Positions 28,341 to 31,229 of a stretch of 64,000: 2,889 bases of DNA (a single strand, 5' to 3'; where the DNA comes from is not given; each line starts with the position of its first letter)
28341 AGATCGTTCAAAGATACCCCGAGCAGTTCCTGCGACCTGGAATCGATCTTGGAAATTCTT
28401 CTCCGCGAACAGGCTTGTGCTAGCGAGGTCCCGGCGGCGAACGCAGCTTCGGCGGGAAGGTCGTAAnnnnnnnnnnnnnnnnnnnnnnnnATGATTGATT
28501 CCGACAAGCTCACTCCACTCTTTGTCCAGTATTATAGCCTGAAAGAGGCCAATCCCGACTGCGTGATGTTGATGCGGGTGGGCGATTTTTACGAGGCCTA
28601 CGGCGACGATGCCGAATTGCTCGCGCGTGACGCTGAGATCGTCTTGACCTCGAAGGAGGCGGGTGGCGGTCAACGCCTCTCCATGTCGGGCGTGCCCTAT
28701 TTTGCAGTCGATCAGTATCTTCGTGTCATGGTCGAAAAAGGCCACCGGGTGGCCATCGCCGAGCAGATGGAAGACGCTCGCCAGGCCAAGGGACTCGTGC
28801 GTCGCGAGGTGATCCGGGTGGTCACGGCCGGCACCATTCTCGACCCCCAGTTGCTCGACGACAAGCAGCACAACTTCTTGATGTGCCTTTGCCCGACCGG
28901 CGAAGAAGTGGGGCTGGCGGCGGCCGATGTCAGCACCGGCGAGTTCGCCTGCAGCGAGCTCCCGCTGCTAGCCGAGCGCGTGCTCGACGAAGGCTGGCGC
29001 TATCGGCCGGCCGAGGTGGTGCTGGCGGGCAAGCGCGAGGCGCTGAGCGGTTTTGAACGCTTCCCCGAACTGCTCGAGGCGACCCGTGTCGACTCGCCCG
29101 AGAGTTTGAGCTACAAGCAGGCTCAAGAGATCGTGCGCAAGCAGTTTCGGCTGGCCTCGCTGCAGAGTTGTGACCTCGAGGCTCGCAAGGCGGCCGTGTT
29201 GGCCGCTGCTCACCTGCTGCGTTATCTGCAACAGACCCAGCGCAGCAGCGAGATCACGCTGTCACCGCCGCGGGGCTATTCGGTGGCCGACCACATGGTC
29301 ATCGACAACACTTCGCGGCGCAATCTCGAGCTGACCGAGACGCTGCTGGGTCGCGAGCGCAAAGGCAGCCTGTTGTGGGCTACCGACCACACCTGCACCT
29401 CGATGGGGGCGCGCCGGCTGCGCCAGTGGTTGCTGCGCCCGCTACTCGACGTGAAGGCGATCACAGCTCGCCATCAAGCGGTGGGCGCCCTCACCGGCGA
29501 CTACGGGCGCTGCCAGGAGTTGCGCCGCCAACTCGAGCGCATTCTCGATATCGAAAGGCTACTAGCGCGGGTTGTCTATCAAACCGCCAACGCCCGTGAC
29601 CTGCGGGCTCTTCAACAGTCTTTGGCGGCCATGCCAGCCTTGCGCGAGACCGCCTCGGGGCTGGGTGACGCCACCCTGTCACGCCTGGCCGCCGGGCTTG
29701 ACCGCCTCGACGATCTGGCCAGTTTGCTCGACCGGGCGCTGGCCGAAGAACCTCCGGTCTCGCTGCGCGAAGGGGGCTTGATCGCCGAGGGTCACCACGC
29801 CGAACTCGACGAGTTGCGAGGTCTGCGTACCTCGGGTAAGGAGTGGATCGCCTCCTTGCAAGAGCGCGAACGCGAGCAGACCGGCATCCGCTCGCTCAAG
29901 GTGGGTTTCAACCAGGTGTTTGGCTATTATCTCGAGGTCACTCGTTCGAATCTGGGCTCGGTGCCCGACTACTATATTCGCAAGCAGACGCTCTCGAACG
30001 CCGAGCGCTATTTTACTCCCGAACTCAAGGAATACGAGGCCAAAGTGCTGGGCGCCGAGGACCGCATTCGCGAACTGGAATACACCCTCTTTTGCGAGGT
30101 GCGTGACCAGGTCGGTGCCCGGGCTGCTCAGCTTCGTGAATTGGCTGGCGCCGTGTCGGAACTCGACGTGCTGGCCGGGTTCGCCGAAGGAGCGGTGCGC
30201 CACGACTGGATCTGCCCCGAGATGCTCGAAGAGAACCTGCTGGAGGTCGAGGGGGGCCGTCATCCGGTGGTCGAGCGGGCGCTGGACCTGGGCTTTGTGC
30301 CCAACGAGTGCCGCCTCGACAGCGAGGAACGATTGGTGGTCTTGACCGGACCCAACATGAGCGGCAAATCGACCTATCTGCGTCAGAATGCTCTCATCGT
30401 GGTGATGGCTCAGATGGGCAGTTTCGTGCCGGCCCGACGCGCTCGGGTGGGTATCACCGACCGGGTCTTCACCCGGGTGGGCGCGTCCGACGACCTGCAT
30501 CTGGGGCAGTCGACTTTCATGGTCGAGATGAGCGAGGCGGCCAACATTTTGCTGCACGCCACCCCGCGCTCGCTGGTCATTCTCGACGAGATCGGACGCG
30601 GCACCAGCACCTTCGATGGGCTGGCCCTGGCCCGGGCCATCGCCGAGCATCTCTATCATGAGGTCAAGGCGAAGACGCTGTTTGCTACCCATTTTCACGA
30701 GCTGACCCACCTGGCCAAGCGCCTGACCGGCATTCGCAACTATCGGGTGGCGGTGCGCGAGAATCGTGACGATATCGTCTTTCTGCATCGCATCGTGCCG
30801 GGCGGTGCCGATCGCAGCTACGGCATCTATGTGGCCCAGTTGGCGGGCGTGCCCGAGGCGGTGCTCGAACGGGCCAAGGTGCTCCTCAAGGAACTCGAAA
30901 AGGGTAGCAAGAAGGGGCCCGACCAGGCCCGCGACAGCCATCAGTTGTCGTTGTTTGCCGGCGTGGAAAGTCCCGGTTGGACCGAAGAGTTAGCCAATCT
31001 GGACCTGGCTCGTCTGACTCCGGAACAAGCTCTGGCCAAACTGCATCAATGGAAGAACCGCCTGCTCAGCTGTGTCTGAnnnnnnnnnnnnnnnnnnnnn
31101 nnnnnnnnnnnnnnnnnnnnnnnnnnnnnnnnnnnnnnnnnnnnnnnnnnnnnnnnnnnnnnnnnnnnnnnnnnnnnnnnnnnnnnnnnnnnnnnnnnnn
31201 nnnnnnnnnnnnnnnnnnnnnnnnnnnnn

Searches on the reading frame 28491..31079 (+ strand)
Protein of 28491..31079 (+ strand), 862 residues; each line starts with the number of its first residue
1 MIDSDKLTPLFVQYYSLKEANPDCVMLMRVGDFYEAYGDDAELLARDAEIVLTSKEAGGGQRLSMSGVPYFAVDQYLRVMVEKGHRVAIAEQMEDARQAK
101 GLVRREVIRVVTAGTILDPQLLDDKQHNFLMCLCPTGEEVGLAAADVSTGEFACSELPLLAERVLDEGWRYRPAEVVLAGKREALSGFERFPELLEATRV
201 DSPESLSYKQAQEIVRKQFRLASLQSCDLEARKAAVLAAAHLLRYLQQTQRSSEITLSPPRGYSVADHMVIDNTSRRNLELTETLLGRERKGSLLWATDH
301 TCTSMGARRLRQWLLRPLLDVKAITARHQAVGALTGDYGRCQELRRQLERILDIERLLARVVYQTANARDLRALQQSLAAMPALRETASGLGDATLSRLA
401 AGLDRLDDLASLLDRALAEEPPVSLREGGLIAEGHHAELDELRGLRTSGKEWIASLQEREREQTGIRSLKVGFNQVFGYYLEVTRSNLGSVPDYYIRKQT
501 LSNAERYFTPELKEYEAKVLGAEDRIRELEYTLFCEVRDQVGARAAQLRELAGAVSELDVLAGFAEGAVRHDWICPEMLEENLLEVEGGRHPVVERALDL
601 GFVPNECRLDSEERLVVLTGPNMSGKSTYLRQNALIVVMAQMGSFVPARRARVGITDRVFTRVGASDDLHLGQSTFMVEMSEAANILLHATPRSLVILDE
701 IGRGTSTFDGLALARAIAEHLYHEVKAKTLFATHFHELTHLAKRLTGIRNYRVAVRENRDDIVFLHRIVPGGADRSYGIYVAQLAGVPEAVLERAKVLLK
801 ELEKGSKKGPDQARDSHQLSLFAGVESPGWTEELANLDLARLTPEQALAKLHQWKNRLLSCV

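Call 10: find_encoding_contigs(protein=window:28491-31079:+, flank=6000, max_places=6)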
Protein window:28491-31079:+ (862 aa): no gene with exactly this product is on record in the collection.
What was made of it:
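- Tried and rejected: Exact look-up of the window's MutS: not on record (call 10).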

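Call 11: find_related_loci(query=window:28491-31076:+, collection=genome_contigs, flank=6000)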
Query window:28491-31076:+ (862 aa) in genome_contigs; peptide patterns used: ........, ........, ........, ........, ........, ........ (x = any residue, [..] = any of these).
599 stretches matched a pattern (row limit reached: there are more); 588 encode a relative of the query (tblastn E <= 1e-3); the best 80 are kept; 80 distinct loci.
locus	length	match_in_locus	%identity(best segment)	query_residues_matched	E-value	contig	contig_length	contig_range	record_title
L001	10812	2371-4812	65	2-824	0e+0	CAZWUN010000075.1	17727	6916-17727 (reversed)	MAG TPA_asm: uncultured Burkholderiales bacterium isolate SRP329715_co1_362 genome assembly, contig: NODE_4717_length_17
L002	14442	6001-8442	66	2-824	0e+0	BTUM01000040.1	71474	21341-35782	MAG: Candidatus Xenobia bacterium AMX-MBFR-33 DNA, sequence040, whole genome shotgun sequence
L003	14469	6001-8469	63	2-823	0e+0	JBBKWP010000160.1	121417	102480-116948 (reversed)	MAG: Candidatus Xenobia bacterium isolate metabat_bins.273 k119_943292, whole genome shotgun sequence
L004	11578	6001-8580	79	1-860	0e+0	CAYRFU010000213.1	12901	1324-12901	MAG TPA_asm: uncultured Burkholderiales bacterium isolate SRP141376_co3_146 genome assembly, contig: NODE_13355_length_1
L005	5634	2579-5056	62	5-833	0e+0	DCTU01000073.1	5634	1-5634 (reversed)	MAG TPA_asm: bacterium UBP9_UBA1432 isolate UBA1432 UBA1432_contig_11904, whole genome shotgun sequence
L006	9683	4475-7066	61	2-855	0e+0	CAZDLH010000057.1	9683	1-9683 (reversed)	MAG TPA_asm: uncultured Burkholderiales bacterium isolate SRP220891_co3_11 genome assembly, contig: NODE_11587_length_96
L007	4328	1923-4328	63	2-803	0e+0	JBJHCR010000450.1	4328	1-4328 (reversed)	MAG: Vulcanimicrobiota bacterium isolate SF2967_J5348.metabat_sens.001 NODE_21985_length_4328_cov_1.131159, whole genome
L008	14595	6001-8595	49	7-855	0e+0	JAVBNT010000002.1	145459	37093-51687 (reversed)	MAG: Candidatus Xenobia bacterium isolate EPI_MAG_00088 c_000007801951, whole genome shotgun sequence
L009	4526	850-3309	55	8-823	0e+0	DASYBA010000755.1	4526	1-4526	MAG TPA_asm: Candidatus Xenobia bacterium isolate SMAG_U4895 k141_2875707, whole genome shotgun sequence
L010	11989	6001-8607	45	7-858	0e+0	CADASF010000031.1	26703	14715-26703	uncultured bacterium isolate RUG13580 genome assembly, contig: RUG13580_asm_31, whole genome shotgun sequence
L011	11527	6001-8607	45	7-858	0e+0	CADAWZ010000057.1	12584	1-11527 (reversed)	uncultured bacterium isolate RUG13696 genome assembly, contig: RUG13696_asm_57, whole genome shotgun sequence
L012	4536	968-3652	49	6-857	0e+0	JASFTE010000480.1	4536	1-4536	MAG: Armatimonadota bacterium isolate D1103U20metaG_Bin_143 D1103U20metaG_FD_scaffold_8254_c1, whole genome shotgun sequ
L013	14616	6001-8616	49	5-858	0e+0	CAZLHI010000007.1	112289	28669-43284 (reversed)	MAG TPA_asm: uncultured bacterium isolate SRP239594_co1_170 genome assembly, contig: NODE_9_length_112289_cov_35.407942,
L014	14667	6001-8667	46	1-857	0e+0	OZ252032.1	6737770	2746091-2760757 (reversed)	MAG: Candidatus Poribacteria bacterium isolate aa3f26ad-70d9-470a-add4-ad97223fdacd genome assembly, chromosome: 1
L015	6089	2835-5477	50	2-857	0e+0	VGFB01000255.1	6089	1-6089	MAG: Armatimonadetes bacterium isolate K_DeepCast_150m_m2_147 K_DeepCast_150m_m2_147_Ga0194126_10027682, whole genome sh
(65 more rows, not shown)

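Call 21: find_related_loci(query=window:28491-31076:+, collection=metagenome_contigs, flank=4000)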
Query window:28491-31076:+ (862 aa) in metagenome_contigs; peptide patterns used: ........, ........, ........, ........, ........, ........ (x = any residue, [..] = any of these).
600 stretches matched a pattern (row limit reached: there are more); 588 encode a relative of the query (tblastn E <= 1e-3); the best 80 are kept; 80 distinct loci.
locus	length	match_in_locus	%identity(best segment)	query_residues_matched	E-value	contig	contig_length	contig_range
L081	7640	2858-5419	63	2-854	0e+0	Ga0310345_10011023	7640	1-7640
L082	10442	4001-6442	65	2-824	0e+0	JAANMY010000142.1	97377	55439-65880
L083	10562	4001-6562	50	7-855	0e+0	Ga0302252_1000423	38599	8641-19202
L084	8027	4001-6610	51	5-857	0e+0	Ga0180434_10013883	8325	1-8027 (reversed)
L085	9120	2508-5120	50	5-858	0e+0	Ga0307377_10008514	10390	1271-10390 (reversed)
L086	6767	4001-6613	50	5-858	0e+0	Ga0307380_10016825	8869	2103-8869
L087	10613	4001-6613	50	5-857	0e+0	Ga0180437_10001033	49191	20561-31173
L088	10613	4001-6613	50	5-857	0e+0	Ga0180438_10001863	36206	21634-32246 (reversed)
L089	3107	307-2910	49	5-857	0e+0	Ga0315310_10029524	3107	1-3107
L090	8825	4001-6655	49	5-857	0e+0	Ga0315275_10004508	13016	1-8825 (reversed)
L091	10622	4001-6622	50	4-858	0e+0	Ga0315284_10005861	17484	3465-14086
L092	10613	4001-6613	50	5-855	0e+0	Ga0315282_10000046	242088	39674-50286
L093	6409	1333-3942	50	5-857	0e+0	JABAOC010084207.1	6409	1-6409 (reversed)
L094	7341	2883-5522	49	2-857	0e+0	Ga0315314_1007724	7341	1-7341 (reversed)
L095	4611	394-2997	49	5-857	0e+0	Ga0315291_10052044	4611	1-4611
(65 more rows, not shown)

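Call 50: search_protein_families(library=pfam, proteins=[window:28491-31079:+], max_evalue=0.00001)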
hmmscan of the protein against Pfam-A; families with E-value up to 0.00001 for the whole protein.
window:28491-31079:+ (862 aa): 5 families
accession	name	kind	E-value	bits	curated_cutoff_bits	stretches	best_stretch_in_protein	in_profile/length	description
PF00488.27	MutS_V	-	2.1e-83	279.4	30.2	1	617-803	2-188/188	MutS domain V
PF05192.23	MutS_III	-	4.8e-52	177.6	34.1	1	275-565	2-194/194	MutS domain III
PF01624.25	MutS_I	-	1.6e-36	125.4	20.6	1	8-118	1-111/113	MutS domain I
PF05190.23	MutS_IV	-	4.5e-32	110.6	22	1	435-525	2-92/92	MutS family domain IV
PF05188.22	MutS_II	-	1.2e-12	48.8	25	1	128-252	1-127/133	MutS domain II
